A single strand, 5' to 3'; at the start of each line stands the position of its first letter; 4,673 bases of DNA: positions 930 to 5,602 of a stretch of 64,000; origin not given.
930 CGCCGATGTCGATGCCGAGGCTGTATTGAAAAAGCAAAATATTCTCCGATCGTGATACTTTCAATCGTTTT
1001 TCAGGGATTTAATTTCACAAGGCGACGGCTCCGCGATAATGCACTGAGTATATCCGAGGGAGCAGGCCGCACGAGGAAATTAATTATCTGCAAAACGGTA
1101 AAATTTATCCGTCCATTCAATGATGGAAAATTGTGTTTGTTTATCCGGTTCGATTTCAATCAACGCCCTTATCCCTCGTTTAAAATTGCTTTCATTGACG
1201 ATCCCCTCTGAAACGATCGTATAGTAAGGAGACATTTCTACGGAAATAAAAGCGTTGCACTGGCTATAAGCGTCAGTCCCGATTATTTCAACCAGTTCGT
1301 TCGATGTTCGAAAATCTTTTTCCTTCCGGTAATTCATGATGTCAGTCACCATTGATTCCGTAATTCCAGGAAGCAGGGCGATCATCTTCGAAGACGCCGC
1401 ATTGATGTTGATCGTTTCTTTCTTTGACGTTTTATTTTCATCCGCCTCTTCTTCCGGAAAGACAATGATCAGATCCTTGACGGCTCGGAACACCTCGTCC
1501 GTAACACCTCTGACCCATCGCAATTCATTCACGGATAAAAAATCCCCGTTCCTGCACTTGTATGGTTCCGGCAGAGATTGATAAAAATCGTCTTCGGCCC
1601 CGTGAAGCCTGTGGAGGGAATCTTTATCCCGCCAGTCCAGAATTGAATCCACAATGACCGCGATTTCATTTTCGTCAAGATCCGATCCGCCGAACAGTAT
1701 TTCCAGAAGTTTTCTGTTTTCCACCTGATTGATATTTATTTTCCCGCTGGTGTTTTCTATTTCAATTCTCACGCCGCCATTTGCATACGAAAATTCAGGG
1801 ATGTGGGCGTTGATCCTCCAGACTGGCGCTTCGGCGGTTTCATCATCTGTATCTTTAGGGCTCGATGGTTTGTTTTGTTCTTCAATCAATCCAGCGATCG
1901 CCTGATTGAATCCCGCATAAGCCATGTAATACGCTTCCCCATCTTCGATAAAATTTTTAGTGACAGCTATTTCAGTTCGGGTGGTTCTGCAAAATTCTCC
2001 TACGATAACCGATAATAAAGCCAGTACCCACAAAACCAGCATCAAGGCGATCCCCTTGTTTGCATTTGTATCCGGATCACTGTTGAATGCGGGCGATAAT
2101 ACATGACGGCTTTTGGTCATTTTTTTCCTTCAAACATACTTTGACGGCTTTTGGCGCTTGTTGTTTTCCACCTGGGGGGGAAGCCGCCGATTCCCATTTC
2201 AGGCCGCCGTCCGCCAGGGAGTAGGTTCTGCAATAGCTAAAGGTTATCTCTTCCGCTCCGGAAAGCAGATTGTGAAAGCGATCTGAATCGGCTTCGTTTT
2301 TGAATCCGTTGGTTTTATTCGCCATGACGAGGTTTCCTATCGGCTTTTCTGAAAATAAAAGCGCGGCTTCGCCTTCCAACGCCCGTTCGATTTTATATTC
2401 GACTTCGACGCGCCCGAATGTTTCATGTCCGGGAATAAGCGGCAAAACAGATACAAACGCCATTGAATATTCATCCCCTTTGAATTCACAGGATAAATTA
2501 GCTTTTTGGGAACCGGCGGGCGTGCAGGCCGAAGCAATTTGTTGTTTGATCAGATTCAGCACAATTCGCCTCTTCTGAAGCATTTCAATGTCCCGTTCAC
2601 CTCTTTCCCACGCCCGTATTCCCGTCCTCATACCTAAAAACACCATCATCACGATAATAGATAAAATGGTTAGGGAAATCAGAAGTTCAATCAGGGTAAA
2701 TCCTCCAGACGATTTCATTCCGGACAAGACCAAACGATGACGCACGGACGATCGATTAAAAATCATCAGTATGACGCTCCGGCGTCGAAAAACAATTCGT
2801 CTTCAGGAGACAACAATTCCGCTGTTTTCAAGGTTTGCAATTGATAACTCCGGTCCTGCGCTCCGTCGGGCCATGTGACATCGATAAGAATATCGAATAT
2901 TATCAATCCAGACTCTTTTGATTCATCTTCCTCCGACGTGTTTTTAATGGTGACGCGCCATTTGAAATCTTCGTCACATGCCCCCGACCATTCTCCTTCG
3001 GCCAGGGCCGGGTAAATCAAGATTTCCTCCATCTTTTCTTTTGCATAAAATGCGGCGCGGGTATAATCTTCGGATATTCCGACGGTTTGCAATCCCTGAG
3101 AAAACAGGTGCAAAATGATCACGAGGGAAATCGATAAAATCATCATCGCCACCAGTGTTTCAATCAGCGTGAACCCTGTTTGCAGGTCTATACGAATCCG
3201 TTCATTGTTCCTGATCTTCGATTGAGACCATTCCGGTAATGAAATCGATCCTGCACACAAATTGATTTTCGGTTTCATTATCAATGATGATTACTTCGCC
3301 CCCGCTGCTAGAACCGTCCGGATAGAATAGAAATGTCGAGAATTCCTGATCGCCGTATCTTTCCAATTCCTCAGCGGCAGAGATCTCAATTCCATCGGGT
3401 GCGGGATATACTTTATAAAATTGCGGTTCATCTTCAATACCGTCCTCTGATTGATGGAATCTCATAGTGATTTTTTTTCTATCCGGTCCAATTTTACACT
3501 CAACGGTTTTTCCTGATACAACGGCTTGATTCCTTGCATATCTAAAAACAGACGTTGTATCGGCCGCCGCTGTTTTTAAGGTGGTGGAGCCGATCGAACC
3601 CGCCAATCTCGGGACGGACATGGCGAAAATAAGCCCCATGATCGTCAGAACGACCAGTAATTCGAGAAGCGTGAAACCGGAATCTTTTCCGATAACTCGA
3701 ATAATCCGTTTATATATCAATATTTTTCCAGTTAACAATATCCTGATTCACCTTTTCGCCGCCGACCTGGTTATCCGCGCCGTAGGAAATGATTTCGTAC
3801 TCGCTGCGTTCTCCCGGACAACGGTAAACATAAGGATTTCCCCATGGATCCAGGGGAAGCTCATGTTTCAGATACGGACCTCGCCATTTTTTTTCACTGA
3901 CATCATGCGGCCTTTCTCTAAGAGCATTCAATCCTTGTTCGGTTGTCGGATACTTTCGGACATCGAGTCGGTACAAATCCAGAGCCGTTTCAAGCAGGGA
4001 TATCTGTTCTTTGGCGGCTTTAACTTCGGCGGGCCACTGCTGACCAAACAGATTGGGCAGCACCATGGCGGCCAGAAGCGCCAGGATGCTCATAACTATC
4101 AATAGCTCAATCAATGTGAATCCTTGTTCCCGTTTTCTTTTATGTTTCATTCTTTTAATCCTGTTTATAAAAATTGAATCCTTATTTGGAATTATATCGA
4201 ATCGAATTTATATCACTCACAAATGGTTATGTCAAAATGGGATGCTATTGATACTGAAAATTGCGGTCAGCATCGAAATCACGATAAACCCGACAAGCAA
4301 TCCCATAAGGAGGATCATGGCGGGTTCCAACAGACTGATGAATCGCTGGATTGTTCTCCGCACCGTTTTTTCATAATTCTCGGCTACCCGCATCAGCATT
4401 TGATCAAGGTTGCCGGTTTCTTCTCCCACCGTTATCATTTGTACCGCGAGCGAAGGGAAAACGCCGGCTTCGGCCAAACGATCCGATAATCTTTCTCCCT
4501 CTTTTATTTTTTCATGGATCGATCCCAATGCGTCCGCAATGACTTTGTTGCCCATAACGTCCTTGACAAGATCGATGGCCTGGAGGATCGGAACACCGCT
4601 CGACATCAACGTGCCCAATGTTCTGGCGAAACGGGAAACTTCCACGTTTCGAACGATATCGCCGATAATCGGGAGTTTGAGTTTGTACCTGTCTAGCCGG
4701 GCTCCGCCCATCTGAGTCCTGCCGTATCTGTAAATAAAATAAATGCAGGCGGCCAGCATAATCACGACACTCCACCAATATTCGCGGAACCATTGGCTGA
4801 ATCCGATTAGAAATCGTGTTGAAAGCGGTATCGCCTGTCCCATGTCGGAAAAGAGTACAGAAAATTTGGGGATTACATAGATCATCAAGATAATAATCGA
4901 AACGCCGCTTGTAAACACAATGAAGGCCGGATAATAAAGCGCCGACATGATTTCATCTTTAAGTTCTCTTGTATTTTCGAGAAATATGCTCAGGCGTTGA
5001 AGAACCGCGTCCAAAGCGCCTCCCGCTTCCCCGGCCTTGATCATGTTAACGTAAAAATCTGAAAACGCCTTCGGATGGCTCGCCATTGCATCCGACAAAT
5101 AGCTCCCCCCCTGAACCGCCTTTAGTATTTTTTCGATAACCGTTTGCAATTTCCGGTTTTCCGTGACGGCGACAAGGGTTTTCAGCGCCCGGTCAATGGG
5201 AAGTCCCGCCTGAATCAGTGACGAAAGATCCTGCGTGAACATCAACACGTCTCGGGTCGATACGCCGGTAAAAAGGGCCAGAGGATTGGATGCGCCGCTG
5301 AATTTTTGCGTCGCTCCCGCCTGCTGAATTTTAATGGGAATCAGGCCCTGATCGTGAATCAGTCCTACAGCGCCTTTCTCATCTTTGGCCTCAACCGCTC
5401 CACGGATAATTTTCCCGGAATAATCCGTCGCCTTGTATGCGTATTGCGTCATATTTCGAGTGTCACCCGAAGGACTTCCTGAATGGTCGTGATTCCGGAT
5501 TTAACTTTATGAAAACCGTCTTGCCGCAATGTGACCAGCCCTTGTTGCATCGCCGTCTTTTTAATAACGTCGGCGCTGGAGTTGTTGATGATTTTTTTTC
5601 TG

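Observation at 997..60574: Hyper-abundant ~105-bp palindromic MITE/REP-like element occupying almost every intergenic gap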

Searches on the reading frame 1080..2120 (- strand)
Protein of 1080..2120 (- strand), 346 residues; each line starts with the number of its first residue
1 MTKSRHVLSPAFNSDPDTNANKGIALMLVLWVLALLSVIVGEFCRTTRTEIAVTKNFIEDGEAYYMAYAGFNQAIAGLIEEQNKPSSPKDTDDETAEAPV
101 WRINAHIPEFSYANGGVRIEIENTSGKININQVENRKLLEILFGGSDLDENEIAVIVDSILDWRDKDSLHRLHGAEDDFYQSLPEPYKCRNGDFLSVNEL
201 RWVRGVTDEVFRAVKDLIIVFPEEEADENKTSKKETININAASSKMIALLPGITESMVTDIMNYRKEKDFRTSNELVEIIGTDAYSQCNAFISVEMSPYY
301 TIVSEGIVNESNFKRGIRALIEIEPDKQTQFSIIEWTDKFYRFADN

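Call 16: search_protein_families(library=pfam, proteins=[window:1080-2120:-])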
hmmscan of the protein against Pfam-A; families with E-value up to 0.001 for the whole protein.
window:1080-2120:- (346 aa): 2 families
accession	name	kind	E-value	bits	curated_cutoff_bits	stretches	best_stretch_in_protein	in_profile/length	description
PF21687.3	T2SSK_1st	-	1.1e-17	65.1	26.2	1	132-223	7-107/107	Type II secretion system (T2SS), protein K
PF12836.13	HHH_3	-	5.5e-13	49.3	27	1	233-292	2-64/65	Helix-hairpin-helix motif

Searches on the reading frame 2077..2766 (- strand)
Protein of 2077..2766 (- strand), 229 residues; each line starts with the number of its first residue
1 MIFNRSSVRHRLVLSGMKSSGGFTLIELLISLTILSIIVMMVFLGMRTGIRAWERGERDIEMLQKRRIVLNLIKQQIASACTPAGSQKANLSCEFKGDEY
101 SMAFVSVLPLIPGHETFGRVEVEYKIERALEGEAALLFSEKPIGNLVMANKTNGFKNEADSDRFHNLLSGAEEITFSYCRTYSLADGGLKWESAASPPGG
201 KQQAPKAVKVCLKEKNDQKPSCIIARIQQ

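Call 16: search_protein_families(library=pfam, proteins=[window:2077-2766:-])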
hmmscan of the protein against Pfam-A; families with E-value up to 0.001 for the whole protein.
window:2077-2766:- (229 aa): 1 family
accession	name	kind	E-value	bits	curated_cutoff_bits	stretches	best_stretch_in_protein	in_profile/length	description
PF07963.17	N_methyl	-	6.3e-08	32.3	21.2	1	17-43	1-27/27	Prokaryotic N-terminal methylation motif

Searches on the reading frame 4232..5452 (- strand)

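Call 16: search_protein_families(library=pfam, proteins=[window:4232-5452:-])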
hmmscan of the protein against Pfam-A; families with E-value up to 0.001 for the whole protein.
window:4232-5452:- (406 aa): 1 family
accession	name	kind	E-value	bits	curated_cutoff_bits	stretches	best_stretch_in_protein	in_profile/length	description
PF00482.28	T2SSF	-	6.8e-67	223.6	25.2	2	275-396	1-124/125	Type II secretion system (T2SS), protein F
